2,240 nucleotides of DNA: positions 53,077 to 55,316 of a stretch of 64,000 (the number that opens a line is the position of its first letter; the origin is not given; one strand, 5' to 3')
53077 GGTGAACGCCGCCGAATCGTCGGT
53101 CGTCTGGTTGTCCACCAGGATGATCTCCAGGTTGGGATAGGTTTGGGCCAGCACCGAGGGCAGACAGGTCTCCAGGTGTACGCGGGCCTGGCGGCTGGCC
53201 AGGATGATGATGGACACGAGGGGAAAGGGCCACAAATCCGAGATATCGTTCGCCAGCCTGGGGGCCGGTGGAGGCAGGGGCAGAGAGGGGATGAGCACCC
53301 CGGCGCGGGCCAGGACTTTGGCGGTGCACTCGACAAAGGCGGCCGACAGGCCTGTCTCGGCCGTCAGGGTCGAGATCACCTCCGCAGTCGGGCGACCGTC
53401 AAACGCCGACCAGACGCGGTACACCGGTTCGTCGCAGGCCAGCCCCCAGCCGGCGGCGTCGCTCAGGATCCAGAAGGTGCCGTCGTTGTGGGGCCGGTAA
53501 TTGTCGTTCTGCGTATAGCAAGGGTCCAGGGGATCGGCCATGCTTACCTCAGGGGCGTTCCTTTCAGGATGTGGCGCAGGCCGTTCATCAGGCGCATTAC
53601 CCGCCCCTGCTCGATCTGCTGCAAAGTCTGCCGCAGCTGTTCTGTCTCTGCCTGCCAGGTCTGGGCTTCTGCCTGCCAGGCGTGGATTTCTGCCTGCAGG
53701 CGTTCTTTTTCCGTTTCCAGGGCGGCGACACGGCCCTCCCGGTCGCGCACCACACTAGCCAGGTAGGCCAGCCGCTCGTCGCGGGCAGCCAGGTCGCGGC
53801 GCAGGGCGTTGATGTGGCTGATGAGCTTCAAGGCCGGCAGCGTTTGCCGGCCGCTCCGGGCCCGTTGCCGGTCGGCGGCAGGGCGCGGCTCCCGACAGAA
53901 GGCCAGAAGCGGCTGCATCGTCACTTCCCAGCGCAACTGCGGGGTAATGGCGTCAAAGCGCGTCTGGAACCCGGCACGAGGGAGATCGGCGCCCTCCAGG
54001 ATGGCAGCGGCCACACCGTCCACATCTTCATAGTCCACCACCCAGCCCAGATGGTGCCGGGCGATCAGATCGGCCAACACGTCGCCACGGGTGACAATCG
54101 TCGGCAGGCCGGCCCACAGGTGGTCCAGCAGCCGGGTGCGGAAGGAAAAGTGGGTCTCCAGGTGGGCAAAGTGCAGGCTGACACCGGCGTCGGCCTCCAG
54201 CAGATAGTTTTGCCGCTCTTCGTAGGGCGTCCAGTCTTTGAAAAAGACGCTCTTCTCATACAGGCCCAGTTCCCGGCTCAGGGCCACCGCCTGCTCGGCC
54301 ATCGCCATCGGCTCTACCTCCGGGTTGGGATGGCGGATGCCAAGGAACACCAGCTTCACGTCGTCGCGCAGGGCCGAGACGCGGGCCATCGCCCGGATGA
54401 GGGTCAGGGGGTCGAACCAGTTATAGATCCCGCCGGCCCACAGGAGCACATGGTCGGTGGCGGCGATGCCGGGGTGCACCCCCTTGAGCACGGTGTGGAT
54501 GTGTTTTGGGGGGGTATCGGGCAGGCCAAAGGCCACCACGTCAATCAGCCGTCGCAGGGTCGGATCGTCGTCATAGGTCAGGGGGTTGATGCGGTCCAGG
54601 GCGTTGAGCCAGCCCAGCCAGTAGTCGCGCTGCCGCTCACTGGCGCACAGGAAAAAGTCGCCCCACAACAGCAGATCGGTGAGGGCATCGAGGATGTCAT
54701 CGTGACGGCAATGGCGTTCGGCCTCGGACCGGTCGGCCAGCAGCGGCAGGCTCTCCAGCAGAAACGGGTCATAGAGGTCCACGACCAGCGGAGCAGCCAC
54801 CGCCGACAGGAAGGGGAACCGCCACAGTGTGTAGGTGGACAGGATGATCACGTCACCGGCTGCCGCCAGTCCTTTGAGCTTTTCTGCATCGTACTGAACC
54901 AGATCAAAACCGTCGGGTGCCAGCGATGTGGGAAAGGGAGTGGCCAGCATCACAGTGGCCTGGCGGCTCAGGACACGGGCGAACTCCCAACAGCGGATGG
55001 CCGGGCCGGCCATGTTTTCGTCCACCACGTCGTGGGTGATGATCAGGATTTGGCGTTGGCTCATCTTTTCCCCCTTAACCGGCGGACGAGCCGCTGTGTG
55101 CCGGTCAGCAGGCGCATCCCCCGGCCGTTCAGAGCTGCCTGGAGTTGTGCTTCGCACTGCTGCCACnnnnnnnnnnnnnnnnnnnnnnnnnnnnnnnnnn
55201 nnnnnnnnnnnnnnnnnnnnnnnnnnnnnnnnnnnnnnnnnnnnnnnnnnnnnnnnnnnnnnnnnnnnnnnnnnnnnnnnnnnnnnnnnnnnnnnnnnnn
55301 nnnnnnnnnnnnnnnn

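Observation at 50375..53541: Two tandem GT2 proteins carry N-terminal PqqD/RRE-like (peptide-recognition) domains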

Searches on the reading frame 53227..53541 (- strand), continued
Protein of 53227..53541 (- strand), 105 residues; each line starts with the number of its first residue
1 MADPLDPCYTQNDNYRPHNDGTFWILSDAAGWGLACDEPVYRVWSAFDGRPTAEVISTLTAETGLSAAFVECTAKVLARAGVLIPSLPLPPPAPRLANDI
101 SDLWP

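Call 50: search_protein_families(library=ncbifam, proteins=[P0139, P0143, P0144, P0150, P0131, P0149, P0147], max_evalue=0.00001)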
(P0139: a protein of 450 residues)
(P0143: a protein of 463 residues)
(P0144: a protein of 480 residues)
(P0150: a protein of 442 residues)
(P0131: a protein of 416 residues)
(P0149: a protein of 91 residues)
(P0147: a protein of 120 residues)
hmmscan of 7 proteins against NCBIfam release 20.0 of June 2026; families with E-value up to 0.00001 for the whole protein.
P0139 (450 aa): 17 families
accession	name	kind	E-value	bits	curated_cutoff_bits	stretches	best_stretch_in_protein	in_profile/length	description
NF007482.0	PRK10073.1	equivalog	7.5e-19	67.9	423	1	97-199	4-108/334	glycosyltransferase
TIGR03965.1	mycofact_glyco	equivalog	2.8e-18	66.1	280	1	93-312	68-282/467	mycofactocin biosynthesis glycosyltransferase MftF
NF041875.1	EPS_EpsD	equivalog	8.9e-17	61.5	370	1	101-206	1-109/325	exopolysaccharide biosynthesis glycosyltransferase EpsD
TIGR03937.1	PgaC_IcaA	equivalog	5e-15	55.4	422.3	1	96-307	42-247/407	poly-beta-1,6-N-acetyl-D-glucosamine synthase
TIGR01556.1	rhamnosyltran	subfamily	3.1e-14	52.8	200.55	1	117-315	13-205/281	rhamnosyltransferase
TIGR04283.1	glyco_like_mftF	equivalog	3.9e-12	46.2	182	1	101-204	1-100/221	TIGR04283 family arsenosugar biosynthesis glycosyltransferase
NF047683.1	TeichurnBiosyTuaG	equivalog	8.3e-11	42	400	1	97-188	4-98/252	teichuronic acid biosynthesis protein TuaG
NF041394.1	GtaseAglG_Halo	equivalog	4.8e-09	35.9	440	1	101-210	3-116/304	glucosyl-dolichyl phosphate glucuronosyltransferase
TIGR04009.1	wcaE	equivalog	5.3e-08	32.4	369.2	1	99-200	4-105/248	colanic acid biosynthesis glycosyltransferase WcaE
NF038302.1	EPS_HpsE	equivalog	9e-08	31.4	300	1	101-211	3-121/307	hormogonium polysaccharide biosynthesis glycosyltransferase HpsE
NF050113.1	gal_furan_GlfT1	equivalog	1.3e-07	31.2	330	1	102-311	2-207/290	galactofuranosyltransferase GlfT1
TIGR03111.1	glyc2_xrt_Gpos1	hypoth_equivalog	2.3e-07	30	363.95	1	98-207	48-162/439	TIGR03111 family XrtG-associated glycosyltransferase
NF050050.1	ProtGlycPglI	equivalog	2.7e-07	30.3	500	1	100-200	3-107/306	GalNAc(5)-diNAcBac-PP-undecaprenol beta-1,3-glucosyltransferase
TIGR04242.1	nodulat_NodC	equivalog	8.1e-07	28.3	550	1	101-210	50-164/395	chitooligosaccharide synthase NodC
TIGR04195.1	S_glycosyl_SunS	equivalog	8.5e-07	28.2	350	1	102-187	60-142/421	SunS family peptide S-glycosyltransferase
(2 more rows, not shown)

P0143 (463 aa): 6 families
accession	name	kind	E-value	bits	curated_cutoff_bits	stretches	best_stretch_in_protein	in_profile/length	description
TIGR03937.1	PgaC_IcaA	equivalog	2.1e-10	40.1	422.3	1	94-212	39-160/407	poly-beta-1,6-N-acetyl-D-glucosamine synthase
TIGR03965.1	mycofact_glyco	equivalog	6.8e-09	35.1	280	1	105-311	79-280/467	mycofactocin biosynthesis glycosyltransferase MftF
NF041875.1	EPS_EpsD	equivalog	1.3e-08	34.6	370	0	103-205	2-107/325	exopolysaccharide biosynthesis glycosyltransferase EpsD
TIGR01556.1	rhamnosyltran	subfamily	1.7e-08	34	200.55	1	264-317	153-206/281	rhamnosyltransferase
NF007482.0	PRK10073.1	equivalog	2.2e-08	33.5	423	1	100-207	6-115/334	glycosyltransferase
NF038299.1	EPS_HpsN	equivalog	3.3e-06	26.3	425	0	100-214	1-118/317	hormogonium polysaccharide biosynthesis glycosyltransferase HpsN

P0144 (480 aa): 16 families
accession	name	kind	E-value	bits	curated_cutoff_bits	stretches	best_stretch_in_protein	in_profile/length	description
NF007482.0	PRK10073.1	equivalog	3.3e-18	65.8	423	1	125-232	5-114/334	glycosyltransferase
NF041875.1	EPS_EpsD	equivalog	6.4e-17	61.9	370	1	128-231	1-107/325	exopolysaccharide biosynthesis glycosyltransferase EpsD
TIGR03937.1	PgaC_IcaA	equivalog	6.7e-17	61.5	422.3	1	121-347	40-259/407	poly-beta-1,6-N-acetyl-D-glucosamine synthase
TIGR03965.1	mycofact_glyco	equivalog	1.3e-15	57.2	280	1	79-347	34-289/467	mycofactocin biosynthesis glycosyltransferase MftF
TIGR04283.1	glyco_like_mftF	equivalog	8.9e-12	45.1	182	1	128-236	1-105/221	TIGR04283 family arsenosugar biosynthesis glycosyltransferase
NF038299.1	EPS_HpsN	equivalog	4.8e-11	42.2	425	1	126-370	1-256/317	hormogonium polysaccharide biosynthesis glycosyltransferase HpsN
TIGR01556.1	rhamnosyltran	subfamily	4.9e-11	42.3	200.55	1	155-340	21-202/281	rhamnosyltransferase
NF047683.1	TeichurnBiosyTuaG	equivalog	6.3e-11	42.4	400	1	124-217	4-100/252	teichuronic acid biosynthesis protein TuaG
NF041394.1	GtaseAglG_Halo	equivalog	8.1e-11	41.7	440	1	129-242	4-121/304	glucosyl-dolichyl phosphate glucuronosyltransferase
TIGR03111.1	glyc2_xrt_Gpos1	hypoth_equivalog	1.4e-10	40.5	363.95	1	122-239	45-167/439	TIGR03111 family XrtG-associated glycosyltransferase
TIGR04242.1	nodulat_NodC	equivalog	1.9e-10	40.2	550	1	118-238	40-165/395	chitooligosaccharide synthase NodC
NF050050.1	ProtGlycPglI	equivalog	3.6e-10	39.7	500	1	126-227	2-107/306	GalNAc(5)-diNAcBac-PP-undecaprenol beta-1,3-glucosyltransferase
NF045692.1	OglycostaseCruG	equivalog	1.5e-06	27.4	600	1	106-176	21-91/386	2'-O-glycosyltransferase CruG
NF050819.1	PolSacchBiosHfsG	equivalog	2.3e-06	27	500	0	129-215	15-103/302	polysaccharide biosynthesis protein HfsG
NF038302.1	EPS_HpsE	equivalog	3.3e-06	26.3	300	1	129-242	4-125/307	hormogonium polysaccharide biosynthesis glycosyltransferase HpsE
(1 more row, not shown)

P0150 (442 aa): 20 families
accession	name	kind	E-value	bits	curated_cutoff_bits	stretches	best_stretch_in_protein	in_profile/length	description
TIGR03937.1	PgaC_IcaA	equivalog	6.4e-21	74.8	422.3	1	84-307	32-249/407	poly-beta-1,6-N-acetyl-D-glucosamine synthase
NF007482.0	PRK10073.1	equivalog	2.3e-17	63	423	1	96-206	5-118/334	glycosyltransferase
TIGR03111.1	glyc2_xrt_Gpos1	hypoth_equivalog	2.9e-16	59.3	363.95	1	87-209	39-166/439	TIGR03111 family XrtG-associated glycosyltransferase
NF041875.1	EPS_EpsD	equivalog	3.8e-15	56.1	370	1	99-209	1-114/325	exopolysaccharide biosynthesis glycosyltransferase EpsD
TIGR03965.1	mycofact_glyco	equivalog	5.6e-15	55.2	280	1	96-309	73-281/467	mycofactocin biosynthesis glycosyltransferase MftF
TIGR01556.1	rhamnosyltran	subfamily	6.4e-15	55.1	200.55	1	119-336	13-231/281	rhamnosyltransferase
NF047683.1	TeichurnBiosyTuaG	equivalog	5.5e-14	52.4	400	1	96-207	5-118/252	teichuronic acid biosynthesis protein TuaG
TIGR04283.1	glyco_like_mftF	equivalog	3.4e-13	49.7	182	1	99-204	1-102/221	TIGR04283 family arsenosugar biosynthesis glycosyltransferase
NF050050.1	ProtGlycPglI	equivalog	1.4e-10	41.1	500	1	97-201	2-110/306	GalNAc(5)-diNAcBac-PP-undecaprenol beta-1,3-glucosyltransferase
NF041394.1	GtaseAglG_Halo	equivalog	2.1e-09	37.1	440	1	99-209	3-117/304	glucosyl-dolichyl phosphate glucuronosyltransferase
NF053739.1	GlytfEpsEBac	equivalog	4.5e-09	35.7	450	1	97-214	1-122/265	glycosyltransferase EpsE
NF045692.1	OglycostaseCruG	equivalog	9.2e-08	31.4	600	1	98-202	42-155/386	2'-O-glycosyltransferase CruG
NF038302.1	EPS_HpsE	equivalog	5.5e-07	28.9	300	1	100-214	4-126/307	hormogonium polysaccharide biosynthesis glycosyltransferase HpsE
NF038299.1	EPS_HpsN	equivalog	1.5e-06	27.4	425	1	97-320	1-231/317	hormogonium polysaccharide biosynthesis glycosyltransferase HpsN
NF007453.0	PRK10018.1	equivalog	1.9e-06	27.8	382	1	96-202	5-114/280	colanic acid biosynthesis glycosyltransferase WcaA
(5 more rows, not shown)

P0131 (416 aa): 0 families

P0149 (91 aa): 5 families
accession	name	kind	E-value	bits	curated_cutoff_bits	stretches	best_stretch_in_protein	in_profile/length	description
TIGR03859.1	PQQ_PqqD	equivalog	5.8e-18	64.6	46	1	11-87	5-80/81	pyrroloquinoline quinone biosynthesis peptide chaperone PqqD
NF002535.0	PRK02079.1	equivalog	5.8e-14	51.7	101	1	8-80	11-82/92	pyrroloquinoline quinone biosynthesis peptide chaperone PqqD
NF033530.1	lasso_PqqD_Strm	exception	2e-07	31.1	70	1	34-86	25-77/78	lasso peptide biosynthesis PqqD family chaperone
TIGR04248.1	SCM_PqqD_rel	equivalog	3.2e-07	30.5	100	1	27-86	19-80/84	SynChlorMet cassette protein ScmD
TIGR04302.1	geo_PqqD_fam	equivalog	6e-07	29.8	100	1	33-87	47-100/102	GeoRSP system PqqD family peptide chaperone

P0147 (120 aa): 0 families

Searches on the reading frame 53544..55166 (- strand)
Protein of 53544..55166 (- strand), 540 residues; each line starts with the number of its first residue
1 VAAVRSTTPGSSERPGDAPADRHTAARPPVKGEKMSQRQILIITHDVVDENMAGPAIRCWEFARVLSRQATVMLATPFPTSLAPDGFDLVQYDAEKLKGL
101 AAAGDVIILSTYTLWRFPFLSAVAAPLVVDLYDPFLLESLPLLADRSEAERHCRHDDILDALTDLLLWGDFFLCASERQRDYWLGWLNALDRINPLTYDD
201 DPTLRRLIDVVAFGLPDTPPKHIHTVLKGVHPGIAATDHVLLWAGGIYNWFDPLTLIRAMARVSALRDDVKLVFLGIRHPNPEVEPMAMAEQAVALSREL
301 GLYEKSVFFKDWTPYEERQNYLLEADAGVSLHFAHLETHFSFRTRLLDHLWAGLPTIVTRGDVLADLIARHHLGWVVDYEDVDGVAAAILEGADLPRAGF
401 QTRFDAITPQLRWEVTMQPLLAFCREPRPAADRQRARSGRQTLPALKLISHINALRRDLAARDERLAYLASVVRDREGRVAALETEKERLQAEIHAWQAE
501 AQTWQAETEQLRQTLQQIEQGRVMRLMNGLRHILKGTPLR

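Call 3: search_protein_families(library=pfam, proteins=[window:53544-55166:-], max_evalue=1)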
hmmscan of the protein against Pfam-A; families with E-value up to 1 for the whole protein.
window:53544-55166:- (540 aa): 17 families
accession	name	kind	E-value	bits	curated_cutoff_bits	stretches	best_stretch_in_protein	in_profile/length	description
PF13692.12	Glyco_trans_1_4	-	8.8e-09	36.2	27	1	239-391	2-138/142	Glycosyl transferases group 1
PF00534.26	Glycos_transf_1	-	2.7e-06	27.5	26.4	1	237-390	14-153/172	Glycosyl transferases group 1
PF10473.14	CENP-F_leu_zip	-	0.00028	21.4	34.5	1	448-526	22-99/140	Leucine-rich repeats of kinetochore protein Cenp-F/LEK1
PF01920.25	Prefoldin_2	-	0.026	14.9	27.6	1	477-518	61-102/106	Prefoldin subunit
PF24319.2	DUF7491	-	0.04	14.6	30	1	462-519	33-90/90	Coiled-coil region of unknown function (DUF7491)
PF05929.16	Phage_GPO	-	0.05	13.6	33.6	1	454-525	183-254/268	Phage capsid scaffolding protein (GPO) serine peptidase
PF17675.6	APG6_N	-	0.06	14.2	45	1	459-516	48-105/132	Apg6 coiled-coil region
PF22216.1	Sas-6_C_CC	-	0.073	13.8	27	1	477-516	16-55/57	Spindle assembly abnormal protein 6 homolog, C-terminal coiled coil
PF15905.10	HMMR_N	-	0.073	12.9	30.1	1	450-521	258-323/330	Hyaluronan mediated motility receptor N-terminal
PF25764.1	KIF21A_4th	-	0.077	13.1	33.1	1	453-520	31-89/183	KIF21A-like domain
PF08614.16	ATG16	-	0.11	13.1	33.7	1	451-520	103-172/200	Autophagy protein 16 (ATG16)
PF12021.13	DUF3509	-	0.15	12.4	25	1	434-467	39-72/87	Protein of unknown function (DUF3509)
PF06810.17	Phage_scaffold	-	0.16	12.4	35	1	456-512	33-87/170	Phage capsid assembly scaffolding protein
PF10805.13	DUF2730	-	0.19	12.3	24.9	1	461-527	31-98/102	Protein of unknown function (DUF2730)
PF08286.16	Spc24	-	0.29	11.8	25.3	1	483-523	2-42/109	Spc24 subunit of Ndc80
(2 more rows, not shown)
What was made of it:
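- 53544..55064 (-): GT4-like glycosyltransferase with C-terminal coiled coil (GT4cc2). Its stop lies 2 nt before the GT-A start. PF13692/PF00534 plus coiled-coil hits (call 3).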

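Call 4: search_protein_families(library=ncbifam, proteins=[window:53544-55166:-], max_evalue=1)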
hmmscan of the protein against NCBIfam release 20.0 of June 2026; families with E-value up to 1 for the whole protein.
window:53544-55166:- (540 aa): 14 families
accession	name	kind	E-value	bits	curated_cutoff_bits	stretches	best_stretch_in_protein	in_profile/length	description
NF045487.1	ASRP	equivalog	0.007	15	300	1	452-519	192-262/593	archaea-specific SMC-related protein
TIGR02894.1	DNA_bind_RsfA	subfamily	0.017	15.2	126.45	1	473-531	92-152/161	RsfA family transcriptional regulator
TIGR02168.1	SMC_prok_B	equivalog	0.028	12.1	567.35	1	455-517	370-432/1181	chromosome segregation protein SMC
TIGR02169.1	SMC_prok_A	equivalog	0.034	11.8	729.4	1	452-518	857-923/1165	chromosome segregation protein SMC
NF040738.1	nickel_Mua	equivalog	0.035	14.2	75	1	480-520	20-60/185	nickel-binding protein Mua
NF007325.0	PRK09814.1-4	equivalog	0.051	12.8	491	1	346-379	254-287/337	sugar transferase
NF002572.0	PRK02224.1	equivalog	0.07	11.4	1087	1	448-522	507-581/888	DNA double-strand break repair ATPase Rad50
TIGR04211.1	SH3_and_anchor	equivalog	0.097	12.3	65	1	450-518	73-144/198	TIGR04211 family SH3 domain-containing protein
NF052320.1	Cbp1_fam_LP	subfamily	0.1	12.1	90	1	451-500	138-187/286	Cbp1 family collagen-binding glycoprotein adhesin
NF002825.0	PRK02999.1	equivalog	0.13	10.7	565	1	461-519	31-89/726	malate synthase G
NF046104.1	PptglHdxlasePcsB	equivalog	0.14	11.3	450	1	456-524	31-99/400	peptidoglycan hydrolase PcsB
NF052326.1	anti_RE_DarA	equivalog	0.16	10.5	350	1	447-519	213-285/654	antirestriction phage head protein DarA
NF002244.0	PRK01156.1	equivalog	0.25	9.3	847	1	449-518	182-251/895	DNA double-strand break repair ATPase Rad50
TIGR00293.1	TIGR00293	equivalog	0.69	10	53.9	0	472-520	80-128/129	prefoldin subunit alpha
